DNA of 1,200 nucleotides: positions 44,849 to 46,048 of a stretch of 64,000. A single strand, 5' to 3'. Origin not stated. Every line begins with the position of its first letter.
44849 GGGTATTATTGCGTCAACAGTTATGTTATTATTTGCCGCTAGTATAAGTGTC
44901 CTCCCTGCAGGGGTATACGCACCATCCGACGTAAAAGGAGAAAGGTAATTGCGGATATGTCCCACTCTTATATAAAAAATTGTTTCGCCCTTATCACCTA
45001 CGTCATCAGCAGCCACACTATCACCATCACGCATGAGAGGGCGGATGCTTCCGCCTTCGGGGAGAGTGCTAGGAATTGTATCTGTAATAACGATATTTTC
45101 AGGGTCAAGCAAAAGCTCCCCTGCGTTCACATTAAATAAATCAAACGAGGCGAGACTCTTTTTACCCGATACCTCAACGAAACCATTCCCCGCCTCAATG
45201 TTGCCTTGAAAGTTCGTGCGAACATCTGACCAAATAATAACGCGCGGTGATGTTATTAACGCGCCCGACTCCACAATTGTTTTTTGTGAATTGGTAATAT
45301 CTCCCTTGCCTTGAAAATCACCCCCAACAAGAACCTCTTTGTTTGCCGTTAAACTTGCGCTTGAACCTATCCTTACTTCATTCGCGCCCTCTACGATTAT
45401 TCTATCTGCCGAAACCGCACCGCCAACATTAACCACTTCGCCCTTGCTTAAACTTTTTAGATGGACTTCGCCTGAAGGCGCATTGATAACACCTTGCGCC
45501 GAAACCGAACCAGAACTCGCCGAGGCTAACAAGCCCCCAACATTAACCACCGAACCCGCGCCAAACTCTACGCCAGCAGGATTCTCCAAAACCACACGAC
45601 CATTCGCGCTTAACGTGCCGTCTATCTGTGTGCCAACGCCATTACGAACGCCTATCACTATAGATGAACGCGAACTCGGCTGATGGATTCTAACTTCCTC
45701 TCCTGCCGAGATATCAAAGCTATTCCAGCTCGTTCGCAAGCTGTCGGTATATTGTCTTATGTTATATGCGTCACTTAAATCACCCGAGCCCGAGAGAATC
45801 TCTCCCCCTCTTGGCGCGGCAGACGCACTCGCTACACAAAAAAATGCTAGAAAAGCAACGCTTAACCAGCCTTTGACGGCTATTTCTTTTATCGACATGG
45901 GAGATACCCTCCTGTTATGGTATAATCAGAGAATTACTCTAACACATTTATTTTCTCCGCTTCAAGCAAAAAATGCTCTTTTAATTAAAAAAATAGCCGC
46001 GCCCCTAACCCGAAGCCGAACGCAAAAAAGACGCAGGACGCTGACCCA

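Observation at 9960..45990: Tandem pair of ~18-kb genes encoding 5,897- and 6,030-aa TPS-domain exoproteins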

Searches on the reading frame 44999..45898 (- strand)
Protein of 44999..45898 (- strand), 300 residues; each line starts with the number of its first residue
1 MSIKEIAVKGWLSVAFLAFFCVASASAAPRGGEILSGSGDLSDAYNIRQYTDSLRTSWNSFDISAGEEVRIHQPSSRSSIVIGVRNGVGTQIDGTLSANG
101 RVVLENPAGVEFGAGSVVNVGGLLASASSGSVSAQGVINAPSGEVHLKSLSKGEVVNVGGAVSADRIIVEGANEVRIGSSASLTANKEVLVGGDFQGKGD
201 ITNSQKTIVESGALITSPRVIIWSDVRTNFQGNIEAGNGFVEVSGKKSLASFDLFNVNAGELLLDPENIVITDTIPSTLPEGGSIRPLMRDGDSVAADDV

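Call 22: find_related_loci(query=A1, collection=genome_contigs, flank=10000)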
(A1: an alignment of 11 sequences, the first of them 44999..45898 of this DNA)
Query A1 (300 aa) in genome_contigs; peptide patterns used: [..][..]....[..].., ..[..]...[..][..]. (x = any residue, [..] = any of these).
211 stretches matched a pattern; 120 encode a relative of the query (tblastn E <= 1e-3); the best 80 are kept; 80 distinct loci.
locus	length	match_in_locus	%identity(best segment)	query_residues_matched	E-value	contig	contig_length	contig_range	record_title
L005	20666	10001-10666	37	12-274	9e-44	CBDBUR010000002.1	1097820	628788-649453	MAG: Alphaproteobacteria bacterium isolate be7f0d22-ac6b-498f-ae15-bf69fb30ab6a genome assembly, contig: contig_2, whole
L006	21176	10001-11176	39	1-276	1e-26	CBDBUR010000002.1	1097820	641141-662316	MAG: Alphaproteobacteria bacterium isolate be7f0d22-ac6b-498f-ae15-bf69fb30ab6a genome assembly, contig: contig_2, whole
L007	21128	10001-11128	46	16-274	2e-24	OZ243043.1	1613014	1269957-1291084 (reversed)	MAG: Alphaproteobacteria bacterium isolate 66b0c868-fd97-4540-bf87-dd06cb01c8a4 genome assembly, chromosome: 1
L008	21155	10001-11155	43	17-282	3e-21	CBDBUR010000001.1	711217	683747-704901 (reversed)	MAG: Alphaproteobacteria bacterium isolate be7f0d22-ac6b-498f-ae15-bf69fb30ab6a genome assembly, contig: contig_1, whole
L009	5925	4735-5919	35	25-239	6e-21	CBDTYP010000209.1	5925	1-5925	MAG TPA_asm: uncultured Gammaproteobacteria bacterium isolate ERR2431961_metabat2_14 genome assembly, contig: ERZ2388016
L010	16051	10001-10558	36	24-201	3e-20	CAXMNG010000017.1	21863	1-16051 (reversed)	MAG: Salibacteraceae bacterium isolate 07C-BC-St02_bin.19.orig genome assembly, contig: k141_1424781, whole genome shotg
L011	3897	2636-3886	32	20-239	9e-20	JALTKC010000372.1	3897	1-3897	MAG: Gammaproteobacteria bacterium isolate S139_maxbin2_scaf2bin.159 S139_NODE_39985_length_3897_cov_3.394695, whole gen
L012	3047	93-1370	38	16-294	8e-19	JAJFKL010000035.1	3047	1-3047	MAG: Gammaproteobacteria bacterium isolate OFTM147 OFTM147_34, whole genome shotgun sequence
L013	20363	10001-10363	43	6-129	1e-18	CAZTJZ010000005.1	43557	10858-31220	MAG TPA_asm: uncultured Phycisphaeraceae bacterium isolate SRP189682_co2_282 genome assembly, contig: NODE_852_length_43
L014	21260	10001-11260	36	3-298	2e-18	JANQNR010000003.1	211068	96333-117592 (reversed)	MAG: Rickettsiales bacterium isolate IP29b_bin.103 k99_1751696, whole genome shotgun sequence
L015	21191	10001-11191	43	26-271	4e-18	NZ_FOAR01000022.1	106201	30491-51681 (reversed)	Pseudomonas agarici strain LMG 2112, whole genome shotgun sequence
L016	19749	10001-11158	44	20-273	1e-17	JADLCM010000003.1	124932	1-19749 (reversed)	MAG: Phycisphaerales bacterium isolate SJ233 c_000000011432, whole genome shotgun sequence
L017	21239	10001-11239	40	2-273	2e-17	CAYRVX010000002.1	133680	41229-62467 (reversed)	MAG TPA_asm: uncultured Planctomycetaceae bacterium isolate SRP068000_co1_610 genome assembly, contig: NODE_57_length_13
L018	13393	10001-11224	44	27-271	3e-17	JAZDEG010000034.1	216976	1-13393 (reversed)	MAG: Pseudomonadota bacterium isolate MEGAHIT-group-0.128 k141_16616127, whole genome shotgun sequence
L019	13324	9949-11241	39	12-273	5e-17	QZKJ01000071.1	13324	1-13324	MAG: Desulfurivibrio sp. isolate SURF_16 Ga0104751_1006561, whole genome shotgun sequence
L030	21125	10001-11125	43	27-282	2e-21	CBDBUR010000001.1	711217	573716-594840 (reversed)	MAG: Alphaproteobacteria bacterium isolate be7f0d22-ac6b-498f-ae15-bf69fb30ab6a genome assembly, contig: contig_1, whole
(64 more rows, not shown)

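Call 28: search_protein_families(library=pfam, proteins=[L005:4603-6627:-, L030:5831-7714:+, L007:6911-8995:+, L030:2842-5250:-, L005:1896-4619:+, L007:3170-5989:+, L006:16345-17658:+, L006:17824-19281:+, L030:8308-9765:-, L006:8326-9654:-], max_evalue=0.001)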
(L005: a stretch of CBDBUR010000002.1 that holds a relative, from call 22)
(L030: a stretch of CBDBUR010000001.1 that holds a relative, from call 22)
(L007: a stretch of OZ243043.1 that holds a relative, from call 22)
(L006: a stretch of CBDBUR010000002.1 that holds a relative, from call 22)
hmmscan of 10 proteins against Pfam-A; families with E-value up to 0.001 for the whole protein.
L005:4603-6627:- (674 aa): 10 families
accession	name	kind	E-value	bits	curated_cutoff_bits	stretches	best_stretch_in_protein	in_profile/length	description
PF00580.27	UvrD-helicase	-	4.1e-19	69.7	23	1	237-475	2-254/271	UvrD/REP helicase N-terminal domain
PF13361.12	UvrD_C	-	4.6e-18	66.2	25.6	2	593-662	285-347/350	UvrD-like helicase C-terminal domain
PF13245.12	AAA_19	-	5.7e-09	36.7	25.1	1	249-474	11-131/134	AAA domain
PF13401.12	AAA_22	-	1.5e-07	32.2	27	1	388-467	39-122/130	AAA domain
PF13538.12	UvrD_C_2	-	6.3e-07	29.6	27.4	0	640-660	31-51/52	UvrD-like helicase C-terminal domain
PF13481.12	AAA_25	-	5.5e-05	23.3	27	1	229-305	11-97/195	AAA domain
PF02562.22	PhoH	-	0.00022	21.2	27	0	253-285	23-55/205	PhoH-like protein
PF13604.12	AAA_30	-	0.00026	21.2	27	0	236-299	2-66/191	AAA domain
PF09848.15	SLFN-g3_helicase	-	0.0003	20.6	24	0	254-294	6-46/354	Schlafen group 3, DNA/RNA helicase domain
PF01443.25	Viral_helicase1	-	0.00033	21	21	0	580-660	165-226/228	Viral superfamily 1 RNA helicase core domain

L030:5831-7714:+ (627 aa): 2 families
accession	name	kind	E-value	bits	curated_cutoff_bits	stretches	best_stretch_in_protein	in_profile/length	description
PF07969.17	Amidohydro_3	-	7e-58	197.7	29.7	1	120-616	7-470/472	Amidohydrolase family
PF01979.26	Amidohydro_1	-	4.5e-19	69.3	25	1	272-616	28-344/345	Amidohydrolase family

L007:6911-8995:+ (694 aa): 3 families
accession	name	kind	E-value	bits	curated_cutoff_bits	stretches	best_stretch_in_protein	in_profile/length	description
PF02683.22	DsbD_TM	-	3.9e-12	46.4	27.1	1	294-510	2-215/219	Cytochrome C biogenesis protein transmembrane domain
PF11412.14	DsbD_N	-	1.4e-11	44.9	25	1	51-143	22-111/119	Thiol:disulfide interchange protein DsbD, N-terminal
PF13899.12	Thioredoxin_7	-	7.6e-11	42.4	27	1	578-662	2-81/83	Thioredoxin-like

L030:2842-5250:- (802 aa): 3 families
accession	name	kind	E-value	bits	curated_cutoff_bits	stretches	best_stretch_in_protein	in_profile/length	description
PF01915.27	Glyco_hydro_3_C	-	2.2e-55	188.2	31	1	332-552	2-200/200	Glycosyl hydrolase family 3 C-terminal domain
PF00933.27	Glyco_hydro_3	-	1.6e-40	140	27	1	51-297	57-313/316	Glycosyl hydrolase family 3 N terminal domain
PF14310.12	Fn3-like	-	9.4e-26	90.2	25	1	589-659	1-71/71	Fibronectin type III-like domain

L005:1896-4619:+ (907 aa): 0 families

L007:3170-5989:+ (939 aa): 5 families
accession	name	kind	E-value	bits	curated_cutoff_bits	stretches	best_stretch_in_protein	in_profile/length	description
PF02384.22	N6_Mtase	-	1e-46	160.1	20.4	1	259-562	3-303/311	N-6 DNA Methylase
PF01420.25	Methylase_S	-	3.1e-19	70.3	22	2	747-911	2-154/168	Type I restriction modification DNA specificity domain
PF01170.24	UPF0020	-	2.7e-12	47.2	22.3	1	292-404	18-145/197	RMKL-like, methyltransferase domain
PF04313.20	HSDR_N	-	1.5e-06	28.7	25.1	1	38-90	126-185/198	Type I restriction enzyme R protein N terminus (HSDR_N)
PF13588.12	HSDR_N_2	-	0.00048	20.6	25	0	37-97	36-96/110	Type I restriction enzyme R protein N terminus (HSDR_N)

L006:16345-17658:+ (437 aa): 2 families
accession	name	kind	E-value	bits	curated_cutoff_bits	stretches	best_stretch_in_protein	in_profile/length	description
PF13347.12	MFS_2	-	1.9e-79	267.6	27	1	37-428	23-424/427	MFS/sugar transport protein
PF07690.21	MFS_1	-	9e-12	45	33.4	2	156-348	126-323/347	Major Facilitator Superfamily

L006:17824-19281:+ (485 aa): 1 family
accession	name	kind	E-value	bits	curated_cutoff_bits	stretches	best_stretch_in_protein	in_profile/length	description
PF02133.21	Transp_cyt_pur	-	4.1e-72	243.8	23.5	1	30-467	3-440/440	Permease for cytosine/purines, uracil, thiamine, allantoin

L030:8308-9765:- (485 aa): 2 families
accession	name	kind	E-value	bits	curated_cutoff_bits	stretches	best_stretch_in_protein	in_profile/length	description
PF00199.24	Catalase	-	5.4e-183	608.8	25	1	11-393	1-381/383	Catalase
PF06628.17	Catalase-rel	-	6.3e-20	71.5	30.1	1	420-481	3-65/65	Catalase-related immune-responsive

L006:8326-9654:- (442 aa): 1 family
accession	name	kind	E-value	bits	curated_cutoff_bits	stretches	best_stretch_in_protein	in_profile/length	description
PF01323.26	DSBA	-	1.6e-30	106.8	25.6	2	11-206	3-187/191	DSBA-like thioredoxin domain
